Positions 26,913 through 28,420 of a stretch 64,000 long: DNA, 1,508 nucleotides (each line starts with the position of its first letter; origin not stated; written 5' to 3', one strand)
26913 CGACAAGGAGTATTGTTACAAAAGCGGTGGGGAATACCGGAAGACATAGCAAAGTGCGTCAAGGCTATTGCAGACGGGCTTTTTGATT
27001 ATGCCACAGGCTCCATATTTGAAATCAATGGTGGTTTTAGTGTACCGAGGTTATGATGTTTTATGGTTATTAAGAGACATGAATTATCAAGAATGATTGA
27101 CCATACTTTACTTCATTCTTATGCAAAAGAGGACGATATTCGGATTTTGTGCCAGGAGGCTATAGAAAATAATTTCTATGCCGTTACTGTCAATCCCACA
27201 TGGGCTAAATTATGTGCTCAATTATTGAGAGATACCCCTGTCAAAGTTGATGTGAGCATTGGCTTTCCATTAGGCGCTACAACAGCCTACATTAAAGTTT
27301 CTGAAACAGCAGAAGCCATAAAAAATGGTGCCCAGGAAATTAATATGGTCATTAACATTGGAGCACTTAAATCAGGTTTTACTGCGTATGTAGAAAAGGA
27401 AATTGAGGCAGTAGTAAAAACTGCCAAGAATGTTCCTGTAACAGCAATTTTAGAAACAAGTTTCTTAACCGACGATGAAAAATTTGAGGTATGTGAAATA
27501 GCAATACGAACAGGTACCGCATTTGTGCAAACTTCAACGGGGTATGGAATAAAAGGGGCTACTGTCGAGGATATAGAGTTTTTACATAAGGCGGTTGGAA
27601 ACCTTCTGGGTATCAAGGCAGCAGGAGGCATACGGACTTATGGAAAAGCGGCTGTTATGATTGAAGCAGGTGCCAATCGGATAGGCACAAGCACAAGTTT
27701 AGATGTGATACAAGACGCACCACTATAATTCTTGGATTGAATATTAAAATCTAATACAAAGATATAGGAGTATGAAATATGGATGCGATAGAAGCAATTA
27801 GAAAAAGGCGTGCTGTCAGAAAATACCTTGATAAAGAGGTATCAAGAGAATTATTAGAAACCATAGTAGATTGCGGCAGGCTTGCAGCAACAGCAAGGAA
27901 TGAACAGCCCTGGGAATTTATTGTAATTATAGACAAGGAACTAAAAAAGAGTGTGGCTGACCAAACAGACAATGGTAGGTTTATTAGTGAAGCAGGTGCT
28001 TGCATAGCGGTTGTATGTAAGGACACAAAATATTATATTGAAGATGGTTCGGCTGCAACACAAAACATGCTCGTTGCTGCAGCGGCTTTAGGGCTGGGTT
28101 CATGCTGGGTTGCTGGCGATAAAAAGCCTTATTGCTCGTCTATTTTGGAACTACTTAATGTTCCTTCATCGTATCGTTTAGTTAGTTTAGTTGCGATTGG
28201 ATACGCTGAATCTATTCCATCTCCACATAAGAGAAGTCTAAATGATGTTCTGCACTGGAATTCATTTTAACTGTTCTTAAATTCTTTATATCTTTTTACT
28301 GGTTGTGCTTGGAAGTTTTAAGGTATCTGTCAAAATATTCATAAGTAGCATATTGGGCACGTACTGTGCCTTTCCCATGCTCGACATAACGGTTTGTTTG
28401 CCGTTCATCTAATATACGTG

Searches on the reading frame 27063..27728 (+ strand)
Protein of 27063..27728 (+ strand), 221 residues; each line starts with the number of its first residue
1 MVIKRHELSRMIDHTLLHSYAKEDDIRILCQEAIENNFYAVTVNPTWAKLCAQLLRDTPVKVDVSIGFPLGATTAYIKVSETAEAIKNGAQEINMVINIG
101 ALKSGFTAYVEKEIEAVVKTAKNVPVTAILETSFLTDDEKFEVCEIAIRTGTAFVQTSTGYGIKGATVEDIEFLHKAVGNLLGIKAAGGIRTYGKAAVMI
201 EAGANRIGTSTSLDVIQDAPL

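Call 3: search_protein_families(library=pfam, proteins=[window:27063-27728:+])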
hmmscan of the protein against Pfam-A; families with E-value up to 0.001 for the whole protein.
window:27063-27728:+ (221 aa): 1 family
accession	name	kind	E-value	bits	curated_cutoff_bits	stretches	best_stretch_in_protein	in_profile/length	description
PF01791.15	DeoC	-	6.1e-13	49.4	23.8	1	11-215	5-226/229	DeoC/LacD family aldolase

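Call 4: search_protein_families(library=ncbifam, proteins=[window:27063-27728:+])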
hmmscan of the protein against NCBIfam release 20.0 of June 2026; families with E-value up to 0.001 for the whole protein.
window:27063-27728:+ (221 aa): 1 family
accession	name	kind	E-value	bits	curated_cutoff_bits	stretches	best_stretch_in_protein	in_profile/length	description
TIGR00126.1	deoC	equivalog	1.2e-71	240.5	117.3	1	8-216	2-210/211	deoxyribose-phosphate aldolase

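Call 23: search_solved_structures(query=window:27063-27728:+, show_alignments=2)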
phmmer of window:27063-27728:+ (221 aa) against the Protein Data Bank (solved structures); distinct sequences matched with E-value up to 0.001: 39.
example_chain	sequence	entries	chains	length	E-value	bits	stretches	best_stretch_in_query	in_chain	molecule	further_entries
6d33_A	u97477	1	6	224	1.6e-61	210.5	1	7-216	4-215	Deoxyribose-phosphate aldolase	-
8qps_A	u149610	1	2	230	1.1e-60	207.8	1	7-216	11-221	Deoxyribose-phosphate aldolase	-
6msw_A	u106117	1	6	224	1.5e-60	207.3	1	7-216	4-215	Deoxyribose-phosphate aldolase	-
3ngj_A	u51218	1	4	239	1.6e-57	197.4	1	7-216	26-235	Deoxyribose-phosphate aldolase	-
5dbu_A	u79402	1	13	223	2.6e-55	190.2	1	7-218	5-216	Deoxyribose-phosphate aldolase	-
3r12_A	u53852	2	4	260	1.5e-52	181.1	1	8-218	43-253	Deoxyribose-phosphate aldolase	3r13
5dbt_A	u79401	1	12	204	2.2e-52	180.6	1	7-206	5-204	Deoxyribose-phosphate aldolase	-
5h91_A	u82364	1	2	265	3.7e-44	153.8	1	3-216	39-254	Deoxyribose-phosphate aldolase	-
4xbs_A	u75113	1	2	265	2e-43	151.4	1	3-216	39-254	Deoxyribose-phosphate aldolase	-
4xbk_A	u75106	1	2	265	7.4e-43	149.5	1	3-216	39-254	Deoxyribose-phosphate aldolase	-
1j2w_A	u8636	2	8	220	6.3e-38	133.4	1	8-215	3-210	Aldolase protein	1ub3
1mzh_A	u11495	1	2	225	2.5e-37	131.5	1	9-217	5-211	Deoxyribose-phosphate aldolase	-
3oa3_A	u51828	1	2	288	5.3e-33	117.3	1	8-218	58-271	aldolase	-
3ndo_A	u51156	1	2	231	5.9e-33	117.2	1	5-216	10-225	Deoxyribose-phosphate aldolase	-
3ng3_A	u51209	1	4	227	1.1e-31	113.1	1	4-215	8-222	Deoxyribose-phosphate aldolase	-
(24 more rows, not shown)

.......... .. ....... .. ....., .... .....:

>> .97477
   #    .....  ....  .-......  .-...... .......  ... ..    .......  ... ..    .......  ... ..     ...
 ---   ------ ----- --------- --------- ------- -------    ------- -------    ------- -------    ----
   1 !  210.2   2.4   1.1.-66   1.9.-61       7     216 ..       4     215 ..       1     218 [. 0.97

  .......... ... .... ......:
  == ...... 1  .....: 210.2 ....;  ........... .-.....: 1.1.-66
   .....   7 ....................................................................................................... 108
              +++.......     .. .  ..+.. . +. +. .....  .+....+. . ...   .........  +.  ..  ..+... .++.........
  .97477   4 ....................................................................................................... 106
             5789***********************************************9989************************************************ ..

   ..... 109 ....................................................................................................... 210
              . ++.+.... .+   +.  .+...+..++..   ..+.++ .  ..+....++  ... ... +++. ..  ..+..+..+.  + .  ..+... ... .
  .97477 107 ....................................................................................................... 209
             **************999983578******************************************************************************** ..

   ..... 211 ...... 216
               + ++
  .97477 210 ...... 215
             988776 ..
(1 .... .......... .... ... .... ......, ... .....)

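Call 26: find_homologous_proteins(query=window:27063-27728:+)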
Query window:27063-27728:+ (221 aa): 8000 proteins with E <= 0.001 among 8000 candidates; the best 120 are listed.
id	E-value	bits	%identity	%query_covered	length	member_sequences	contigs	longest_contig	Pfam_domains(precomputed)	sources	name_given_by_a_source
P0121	3.4e-137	472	100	100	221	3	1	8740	PF01791.16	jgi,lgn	-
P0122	1.8e-119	414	85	100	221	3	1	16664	PF01791.16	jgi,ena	-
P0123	1.9e-117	408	85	100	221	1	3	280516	PF01791.16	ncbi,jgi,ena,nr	ncbi:MAG TPA: deoxyribose-phosphate aldolase [Candidatus Hydrogenedens sp.]|nr:deoxyribose-phosphate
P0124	6.5e-112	390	80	99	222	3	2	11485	PF01791.16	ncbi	-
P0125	5.8e-111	387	80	100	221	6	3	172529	PF01791.16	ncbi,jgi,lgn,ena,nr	ncbi:MAG TPA: deoxyribose-phosphate aldolase [Candidatus Hydrogenedens sp.]|nr:deoxyribose-phosphate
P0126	1.2e-110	386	79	100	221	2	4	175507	PF01791.16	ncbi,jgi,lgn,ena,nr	ncbi:MAG TPA: deoxyribose-phosphate aldolase [Candidatus Hydrogenedens sp.]|nr:deoxyribose-phosphate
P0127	1.6e-110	385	79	100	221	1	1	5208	PF01791.16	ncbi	-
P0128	3.5e-110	384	79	100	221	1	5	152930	PF01791.16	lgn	-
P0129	1.1e-109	382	79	100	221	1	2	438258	PF01791.16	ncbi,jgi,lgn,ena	-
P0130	8.8e-108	376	78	100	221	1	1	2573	PF01791.16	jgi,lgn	jgi:deoxyribose-phosphate aldolase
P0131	4.4e-94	332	70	99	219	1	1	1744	PF01791.16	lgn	-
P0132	4.3e-88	312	65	99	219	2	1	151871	PF01791.16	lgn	-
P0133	9.1e-86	304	63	99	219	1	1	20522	PF01791.16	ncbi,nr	ncbi:MAG: deoxyribose-phosphate aldolase [Candidatus Hydrogenedentes bacterium]|nr:deoxyribose-phosp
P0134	5.9e-83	295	61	99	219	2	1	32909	PF01791.16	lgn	-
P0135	7.3e-82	292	61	99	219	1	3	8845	PF01791.16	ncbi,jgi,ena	-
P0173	1.5e-72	261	57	97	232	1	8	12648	PF01791.16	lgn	-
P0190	4.2e-72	260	54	99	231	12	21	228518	PF01791.16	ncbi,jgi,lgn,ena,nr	ncbi:MAG TPA: deoxyribose-phosphate aldolase [Candidatus Hydrogenedentes bacterium]|jgi:deoxyribose-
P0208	1.8e-71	258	55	99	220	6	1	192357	PF01791.16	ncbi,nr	ncbi:MAG: deoxyribose-phosphate aldolase [Candidatus Hydrogenedentes bacterium]|nr:deoxyribose-phosp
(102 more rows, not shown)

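Call 29: find_encoding_contigs(protein=P0190, flank=6000, max_places=2)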
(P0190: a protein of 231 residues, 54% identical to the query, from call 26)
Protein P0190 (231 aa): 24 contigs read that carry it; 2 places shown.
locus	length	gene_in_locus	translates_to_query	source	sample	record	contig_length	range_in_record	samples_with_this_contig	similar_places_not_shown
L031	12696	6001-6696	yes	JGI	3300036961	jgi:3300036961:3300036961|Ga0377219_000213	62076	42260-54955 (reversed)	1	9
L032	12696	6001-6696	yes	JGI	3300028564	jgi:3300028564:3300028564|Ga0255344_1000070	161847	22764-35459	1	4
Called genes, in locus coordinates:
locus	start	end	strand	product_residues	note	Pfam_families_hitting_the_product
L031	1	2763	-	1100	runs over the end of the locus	PF14522:Cytochrome_C7 (faint), PF01292:Ni_hydr_CYTB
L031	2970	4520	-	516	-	PF01408:GFO_IDH_MocA, PF02894:GFO_IDH_MocA_C (weak), PF22725:GFO_IDH_MocA_C3 (weak)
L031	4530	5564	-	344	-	PF02424:ApbE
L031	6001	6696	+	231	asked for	PF01791:DeoC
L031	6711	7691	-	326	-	PF13487:HD_5, PF01966:HD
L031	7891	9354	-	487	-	PF00294:PfkB, PF01467:CTP_transf_like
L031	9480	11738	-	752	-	PF03648:Glyco_hydro_67N (weak), PF16126:DUF4838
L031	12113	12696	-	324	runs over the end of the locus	PF07596:SBP_bac_10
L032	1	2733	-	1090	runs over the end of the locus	PF14522:Cytochrome_C7 (faint), PF01292:Ni_hydr_CYTB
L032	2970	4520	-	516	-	PF01408:GFO_IDH_MocA, PF02894:GFO_IDH_MocA_C (weak), PF22725:GFO_IDH_MocA_C3 (weak)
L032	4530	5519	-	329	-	PF02424:ApbE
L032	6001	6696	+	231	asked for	PF01791:DeoC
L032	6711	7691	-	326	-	PF13487:HD_5, PF01966:HD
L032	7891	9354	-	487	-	PF00294:PfkB, PF01467:CTP_transf_like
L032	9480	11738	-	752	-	PF03648:Glyco_hydro_67N (weak), PF16126:DUF4838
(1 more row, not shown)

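Call 30: find_encoding_contigs(protein=P0208, flank=6000, max_places=1)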
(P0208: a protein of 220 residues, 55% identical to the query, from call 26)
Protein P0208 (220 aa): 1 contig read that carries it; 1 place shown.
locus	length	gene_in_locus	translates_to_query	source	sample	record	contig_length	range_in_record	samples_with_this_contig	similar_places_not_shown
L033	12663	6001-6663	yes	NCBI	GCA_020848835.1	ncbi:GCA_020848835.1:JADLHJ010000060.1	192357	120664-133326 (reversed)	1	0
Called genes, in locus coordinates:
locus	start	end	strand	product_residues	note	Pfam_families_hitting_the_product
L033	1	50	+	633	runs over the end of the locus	PF00474:SSF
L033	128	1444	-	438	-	PF13229:Beta_helix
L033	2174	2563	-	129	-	PF00583:Acetyltransf_1, PF13673:Acetyltransf_10 (weak), PF13508:Acetyltransf_7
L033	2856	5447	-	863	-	PF19864:Radical_SAM_N2, PF04055:Radical_SAM, PF10105:DUF2344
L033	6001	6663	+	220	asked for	PF01791:DeoC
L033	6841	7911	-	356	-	PF00149:Metallophos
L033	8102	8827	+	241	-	PF00149:Metallophos, PF12850:Metallophos_2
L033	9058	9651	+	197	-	PF00475:IGPD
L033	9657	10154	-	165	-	-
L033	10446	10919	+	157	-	PF02464:CinA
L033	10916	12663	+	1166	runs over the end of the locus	PF02811:PHP, PF07733:DNA_pol3_alpha, PF17657:DNA_pol3_finger, PF14579:HHH_6, PF01336:tRNA_anti-codon (weak)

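Call 44: find_encoding_contigs(protein=P0122, flank=8000, max_places=2)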
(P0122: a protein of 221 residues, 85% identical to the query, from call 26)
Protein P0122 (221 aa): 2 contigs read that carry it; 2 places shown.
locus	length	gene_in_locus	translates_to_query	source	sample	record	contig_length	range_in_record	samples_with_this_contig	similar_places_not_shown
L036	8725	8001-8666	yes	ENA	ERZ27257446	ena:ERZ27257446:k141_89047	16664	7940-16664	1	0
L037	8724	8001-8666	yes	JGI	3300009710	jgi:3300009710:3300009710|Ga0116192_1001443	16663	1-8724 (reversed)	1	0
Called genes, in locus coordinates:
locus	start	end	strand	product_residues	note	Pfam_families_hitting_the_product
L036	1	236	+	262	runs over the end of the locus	-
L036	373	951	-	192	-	PF00156:Pribosyltran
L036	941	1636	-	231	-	PF00215:OMPdecase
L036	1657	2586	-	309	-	PF01180:DHO_dh, PF01207:Dus (faint)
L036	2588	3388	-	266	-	PF00175:NAD_binding_1 (weak), PF10418:DHODB_Fe-S_bind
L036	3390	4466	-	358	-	PF02457:DAC, PF10635:DisA-linker, PF12826:HHH_2 (faint)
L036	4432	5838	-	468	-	PF18073:Zn_ribbon_LapB, PF13481:AAA_25, PF03796:DnaB_C (weak), PF06745:ATPase, PF05729:NACHT (weak), PF20720:nSTAND3 (weak), PF13541:ChlI (weak)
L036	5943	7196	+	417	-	PF00278:Orn_DAP_Arg_deC, PF02784:Orn_Arg_deC_N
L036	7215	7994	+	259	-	PF00106:adh_short, PF08659:KR, PF13561:adh_short_C2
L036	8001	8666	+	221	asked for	PF01791:DeoC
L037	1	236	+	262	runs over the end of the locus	-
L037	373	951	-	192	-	PF00156:Pribosyltran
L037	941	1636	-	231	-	PF00215:OMPdecase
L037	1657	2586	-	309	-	PF01180:DHO_dh, PF01207:Dus (faint)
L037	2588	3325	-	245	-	PF00175:NAD_binding_1 (weak), PF10418:DHODB_Fe-S_bind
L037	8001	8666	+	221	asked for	PF01791:DeoC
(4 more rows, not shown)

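Call 45: find_encoding_contigs(protein=P0173, flank=6000, max_places=2)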
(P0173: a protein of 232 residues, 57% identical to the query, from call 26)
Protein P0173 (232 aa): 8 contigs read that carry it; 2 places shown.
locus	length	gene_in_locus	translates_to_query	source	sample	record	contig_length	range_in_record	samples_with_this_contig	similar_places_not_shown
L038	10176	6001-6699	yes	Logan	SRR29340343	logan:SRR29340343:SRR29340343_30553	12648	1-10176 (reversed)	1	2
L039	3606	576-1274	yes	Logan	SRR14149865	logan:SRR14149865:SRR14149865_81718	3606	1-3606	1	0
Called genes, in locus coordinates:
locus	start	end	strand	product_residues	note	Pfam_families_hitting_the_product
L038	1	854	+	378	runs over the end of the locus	PF13439:Glyco_transf_4, PF13579:Glyco_trans_4_4, PF20706:GT4-conflict (weak), PF00534:Glycos_transf_1, PF13692:Glyco_trans_1_4, PF13524:Glyco_trans_1_2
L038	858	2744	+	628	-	PF13522:GATase_6, PF13537:GATase_7, PF00733:Asn_synthase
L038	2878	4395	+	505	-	PF01841:Transglut_core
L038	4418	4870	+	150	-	-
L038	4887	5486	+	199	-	PF07027:DUF1318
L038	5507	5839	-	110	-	-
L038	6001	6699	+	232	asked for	PF01791:DeoC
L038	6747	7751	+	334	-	PF01073:3Beta_HSD, PF01370:Epimerase, PF02719:Polysacc_synt_2 (faint), PF04321:RmlD_sub_bind, PF16363:GDP_Man_Dehyd, PF07993:NAD_binding_4 (weak)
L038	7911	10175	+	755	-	?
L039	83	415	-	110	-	-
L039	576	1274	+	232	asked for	PF01791:DeoC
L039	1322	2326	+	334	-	PF01073:3Beta_HSD, PF01370:Epimerase, PF02719:Polysacc_synt_2 (faint), PF04321:RmlD_sub_bind, PF16363:GDP_Man_Dehyd, PF07993:NAD_binding_4 (weak)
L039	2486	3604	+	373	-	?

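Call 52: search_protein_families(library=ncbifam, proteins=[P0123, P0126], max_evalue=1e-10)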
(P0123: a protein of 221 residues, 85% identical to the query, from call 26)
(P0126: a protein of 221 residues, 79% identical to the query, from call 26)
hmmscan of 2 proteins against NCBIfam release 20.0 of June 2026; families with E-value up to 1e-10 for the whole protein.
P0123 (221 aa): 1 family
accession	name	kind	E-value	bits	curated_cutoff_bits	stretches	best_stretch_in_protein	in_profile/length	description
TIGR00126.1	deoC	equivalog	3.2e-73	245.7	117.3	1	8-216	2-210/211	deoxyribose-phosphate aldolase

P0126 (221 aa): 1 family
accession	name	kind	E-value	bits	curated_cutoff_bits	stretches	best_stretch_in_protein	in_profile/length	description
TIGR00126.1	deoC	equivalog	2.2e-78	262.5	117.3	1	7-216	1-210/211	deoxyribose-phosphate aldolase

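Call 58: search_protein_representatives(protein=window:27063-27728:+)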
Query: 221 residues. Proteins with E-value up to 0.001 (for the whole library): 10277; up to 1e-10: 5836; up to 1e-30: 1263. The best 150 are listed.
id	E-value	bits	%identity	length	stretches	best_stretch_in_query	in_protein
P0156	7.0e-75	267.2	45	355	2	51-218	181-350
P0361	1.3e-71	256.5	55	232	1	3-220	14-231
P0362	6.0e-60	218.4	51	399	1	3-218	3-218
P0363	5.4e-58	212.0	52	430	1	9-218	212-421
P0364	6.3e-58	211.8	52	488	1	7-217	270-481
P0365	2.2e-57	210.0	47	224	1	2-218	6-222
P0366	2.3e-57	210.0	50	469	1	5-216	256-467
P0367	1.5e-56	207.3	50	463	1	6-216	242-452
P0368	6.5e-56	205.2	50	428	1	6-217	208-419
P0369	6.7e-56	205.2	50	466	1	7-216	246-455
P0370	9.0e-56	204.8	50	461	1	6-217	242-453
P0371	1.3e-55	204.2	50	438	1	6-217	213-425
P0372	3.3e-55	203.0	48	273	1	6-219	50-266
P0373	5.9e-55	202.1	49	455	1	6-217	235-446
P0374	6.1e-55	202.1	51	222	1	8-216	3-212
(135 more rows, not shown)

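Call 61: list_cluster_members(proteins=[P0121, P0123])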
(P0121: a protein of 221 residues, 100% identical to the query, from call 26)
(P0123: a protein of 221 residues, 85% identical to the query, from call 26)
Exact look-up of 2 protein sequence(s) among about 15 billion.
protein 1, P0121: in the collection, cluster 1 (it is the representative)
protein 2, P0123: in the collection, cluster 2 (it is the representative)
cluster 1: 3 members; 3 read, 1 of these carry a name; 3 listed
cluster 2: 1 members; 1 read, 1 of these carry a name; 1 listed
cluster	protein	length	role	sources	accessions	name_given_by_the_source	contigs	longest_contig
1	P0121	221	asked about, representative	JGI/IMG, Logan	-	-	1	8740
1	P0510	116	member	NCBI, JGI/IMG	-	deoxyribose-phosphate aldolase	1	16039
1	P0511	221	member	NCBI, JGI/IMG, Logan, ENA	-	-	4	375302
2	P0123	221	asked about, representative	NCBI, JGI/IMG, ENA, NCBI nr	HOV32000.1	MAG TPA: deoxyribose-phosphate aldolase [Candidatus Hydrogenedens sp.] | deoxyribose-phosphate aldolase [Candidatus Hydrogenedens sp.]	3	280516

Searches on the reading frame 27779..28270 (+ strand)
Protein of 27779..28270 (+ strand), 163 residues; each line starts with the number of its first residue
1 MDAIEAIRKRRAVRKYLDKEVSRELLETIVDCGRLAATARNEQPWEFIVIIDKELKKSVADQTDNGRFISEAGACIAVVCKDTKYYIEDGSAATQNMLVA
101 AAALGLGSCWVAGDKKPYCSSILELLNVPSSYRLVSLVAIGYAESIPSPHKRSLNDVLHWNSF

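Call 3: search_protein_families(library=pfam, proteins=[window:27779-28270:+])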
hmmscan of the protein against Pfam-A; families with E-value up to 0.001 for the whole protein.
window:27779-28270:+ (163 aa): 2 families
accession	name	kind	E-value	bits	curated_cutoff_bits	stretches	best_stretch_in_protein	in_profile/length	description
PF00881.29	Nitroreductase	-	3.4e-25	89.6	23.5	2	7-61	1-55/167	Nitroreductase family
PF14512.11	TM1586_NiRdase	-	1.5e-15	57.8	27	1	3-153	2-143/215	Putative TM nitroreductase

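Call 4: search_protein_families(library=ncbifam, proteins=[window:27779-28270:+])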
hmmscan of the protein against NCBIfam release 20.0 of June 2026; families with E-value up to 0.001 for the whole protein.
window:27779-28270:+ (163 aa): 7 families
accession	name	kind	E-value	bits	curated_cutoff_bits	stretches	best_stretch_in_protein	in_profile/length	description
NF008033.1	PRK10765.1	equivalog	2.3e-15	56.7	223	2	3-83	4-83/240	oxygen-insensitive NADPH nitroreductase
NF009810.0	PRK13294.1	equivalog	6.5e-14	51.7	304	1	87-151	375-438/449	coenzyme F420-0:L-glutamate ligase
TIGR02476.1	BluB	equivalog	2e-13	50.2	150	2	5-65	11-71/205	5,6-dimethylbenzimidazole synthase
TIGR03553.1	F420_FbiB_CTERM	equivalog_domain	2.6e-12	46.9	249.55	1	91-151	124-183/194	F420 biosynthesis protein FbiB, C-terminal domain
NF003768.0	PRK05365.1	equivalog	5e-09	35.9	152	1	8-86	19-98/200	malonic semialdehyde reductase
NF008275.0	PRK11053.1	equivalog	2.9e-07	30.2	227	1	1-69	1-75/217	oxygen-insensitive NAD(P)H nitroreductase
NF008088.0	PRK10828.1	equivalog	4.1e-05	23.2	183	1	1-56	1-56/183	NAD(P)H nitroreductase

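Call 24: search_solved_structures(query=window:27779-28270:+, show_alignments=1)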
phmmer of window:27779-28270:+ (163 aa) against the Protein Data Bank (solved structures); distinct sequences matched with E-value up to 0.001: 61 (the best 60 are shown).
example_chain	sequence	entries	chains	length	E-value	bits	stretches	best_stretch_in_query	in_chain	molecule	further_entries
3m5k_A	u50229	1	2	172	2.1e-21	79.6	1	3-161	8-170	Putative NADH dehydrogenase/NAD(P)H nitroreductase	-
5j6c_A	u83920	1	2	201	4.6e-21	78.5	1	6-153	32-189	Putative reductase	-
4dn2_A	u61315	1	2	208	9.4e-20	74.3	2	1-61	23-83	Nitroreductase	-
3gfa_A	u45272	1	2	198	6.7e-19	71.5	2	5-57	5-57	Putative nitroreductase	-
3kwk_A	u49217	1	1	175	1.7e-18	70.2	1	3-162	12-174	Putative NADH dehydrogenase/NAD(P)H nitroreductase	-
3ge5_A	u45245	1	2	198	5.3e-18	68.6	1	7-150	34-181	putative NAD(P)H:FMN oxidoreductase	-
3e10_A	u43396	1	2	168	1.4e-16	64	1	5-146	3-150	Putative NADH Oxidase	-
8cqu_A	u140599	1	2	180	4.6e-16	62.3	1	5-149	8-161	Putative NADH dehydrogenase/NAD(P)H nitroreductase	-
4g8s_A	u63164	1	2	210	2.3e-15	60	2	1-63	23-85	Nitroreductase family protein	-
4eo3_A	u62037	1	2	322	1.5e-14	57.3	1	9-143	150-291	Bacterioferritin comigratory protein/NADH dehydrogenase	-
3e39_A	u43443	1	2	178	7.7e-14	55.1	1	4-158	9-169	Putative Nitroreductase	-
5hdj_A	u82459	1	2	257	3.9e-13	52.8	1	3-82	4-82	NfrA1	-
3g14_A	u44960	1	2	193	6.7e-13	52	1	2-158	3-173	Nitroreductase family protein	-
3h4o_A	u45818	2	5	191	1.2e-12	51.1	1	1-152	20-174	NITROREDUCTASE FAMILY PROTEIN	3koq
8cqt_A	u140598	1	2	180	6.9e-12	48.7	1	1-146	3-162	Putative NADH dehydrogenase/NAD(P)H nitroreductase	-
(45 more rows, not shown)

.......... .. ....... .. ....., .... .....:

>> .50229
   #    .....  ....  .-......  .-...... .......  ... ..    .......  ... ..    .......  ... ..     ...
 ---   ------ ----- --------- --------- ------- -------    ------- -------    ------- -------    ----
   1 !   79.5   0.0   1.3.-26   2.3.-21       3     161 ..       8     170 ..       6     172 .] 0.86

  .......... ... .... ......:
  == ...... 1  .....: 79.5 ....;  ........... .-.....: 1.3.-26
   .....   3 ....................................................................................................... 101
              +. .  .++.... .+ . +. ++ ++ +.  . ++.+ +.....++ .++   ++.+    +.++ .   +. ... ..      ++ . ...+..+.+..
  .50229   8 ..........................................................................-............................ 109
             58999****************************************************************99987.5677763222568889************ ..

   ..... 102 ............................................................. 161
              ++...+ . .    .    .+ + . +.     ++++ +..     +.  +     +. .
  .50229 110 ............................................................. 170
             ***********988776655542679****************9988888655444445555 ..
